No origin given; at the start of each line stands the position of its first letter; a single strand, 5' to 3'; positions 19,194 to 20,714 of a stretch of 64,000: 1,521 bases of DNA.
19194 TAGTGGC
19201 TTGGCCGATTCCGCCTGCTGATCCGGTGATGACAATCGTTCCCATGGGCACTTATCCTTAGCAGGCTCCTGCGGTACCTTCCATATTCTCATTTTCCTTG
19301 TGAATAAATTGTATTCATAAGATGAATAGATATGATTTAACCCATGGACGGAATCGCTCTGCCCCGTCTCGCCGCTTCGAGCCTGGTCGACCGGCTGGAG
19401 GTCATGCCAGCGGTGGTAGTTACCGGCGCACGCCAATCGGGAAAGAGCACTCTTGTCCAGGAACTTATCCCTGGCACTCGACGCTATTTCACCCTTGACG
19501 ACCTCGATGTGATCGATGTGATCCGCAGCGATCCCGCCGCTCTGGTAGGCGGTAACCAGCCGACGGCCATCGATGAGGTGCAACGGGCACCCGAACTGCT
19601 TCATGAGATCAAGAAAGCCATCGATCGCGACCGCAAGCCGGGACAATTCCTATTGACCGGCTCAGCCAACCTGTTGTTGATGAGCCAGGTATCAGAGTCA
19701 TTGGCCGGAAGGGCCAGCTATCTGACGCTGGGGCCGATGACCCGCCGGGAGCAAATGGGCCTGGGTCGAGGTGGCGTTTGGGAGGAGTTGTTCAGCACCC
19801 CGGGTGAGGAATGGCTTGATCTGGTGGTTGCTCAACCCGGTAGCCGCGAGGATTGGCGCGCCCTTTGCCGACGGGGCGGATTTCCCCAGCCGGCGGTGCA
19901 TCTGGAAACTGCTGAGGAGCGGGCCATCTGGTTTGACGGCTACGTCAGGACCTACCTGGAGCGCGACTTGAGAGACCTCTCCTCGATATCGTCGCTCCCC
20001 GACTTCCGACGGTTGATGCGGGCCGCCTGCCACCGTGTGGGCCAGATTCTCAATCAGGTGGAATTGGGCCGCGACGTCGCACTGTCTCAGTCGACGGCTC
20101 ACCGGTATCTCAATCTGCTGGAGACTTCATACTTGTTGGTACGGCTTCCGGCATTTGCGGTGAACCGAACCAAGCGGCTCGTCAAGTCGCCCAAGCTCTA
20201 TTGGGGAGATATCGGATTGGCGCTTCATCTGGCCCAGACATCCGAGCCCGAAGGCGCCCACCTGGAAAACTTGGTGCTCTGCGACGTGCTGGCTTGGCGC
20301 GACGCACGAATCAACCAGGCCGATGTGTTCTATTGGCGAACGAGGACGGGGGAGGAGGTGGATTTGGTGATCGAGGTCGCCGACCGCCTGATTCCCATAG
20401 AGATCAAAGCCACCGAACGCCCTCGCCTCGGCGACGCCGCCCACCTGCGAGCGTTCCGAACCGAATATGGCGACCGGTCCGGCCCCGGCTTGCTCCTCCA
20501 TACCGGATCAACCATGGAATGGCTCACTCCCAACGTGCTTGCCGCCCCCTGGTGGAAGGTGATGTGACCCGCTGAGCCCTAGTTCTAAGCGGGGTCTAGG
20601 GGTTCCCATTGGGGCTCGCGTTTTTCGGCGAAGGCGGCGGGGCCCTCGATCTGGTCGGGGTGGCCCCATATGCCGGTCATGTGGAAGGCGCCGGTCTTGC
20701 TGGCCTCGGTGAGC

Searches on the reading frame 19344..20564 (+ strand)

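Call 5: search_protein_families(library=pfam, proteins=[window:19344-20564:+], max_evalue=0.1)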
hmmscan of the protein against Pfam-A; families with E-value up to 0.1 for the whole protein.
window:19344-20564:+ (407 aa): 7 families
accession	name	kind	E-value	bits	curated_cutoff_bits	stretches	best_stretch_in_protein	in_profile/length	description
PF13635.12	DUF4143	-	5.6e-37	127.4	28.1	1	206-356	1-159/160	Domain of unknown function (DUF4143)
PF13173.12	AAA_14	-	1.9e-23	83.3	27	1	22-136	3-127/129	AAA domain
PF01580.24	FtsK_SpoIIIE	-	0.0072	16.2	24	1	18-42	35-60/221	FtsK/SpoIIIE family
PF13401.12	AAA_22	-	0.0092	16.7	27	0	24-42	8-26/130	AAA domain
PF13191.12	AAA_16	-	0.011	16.7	32.6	1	22-42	25-45/167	AAA ATPase domain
PF09339.16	HTH_IclR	-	0.046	13.9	22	0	239-261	22-44/52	IclR helix-turn-helix domain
PF13412.12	HTH_24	-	0.073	13.1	21.9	0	236-260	18-42/48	Winged helix-turn-helix DNA-binding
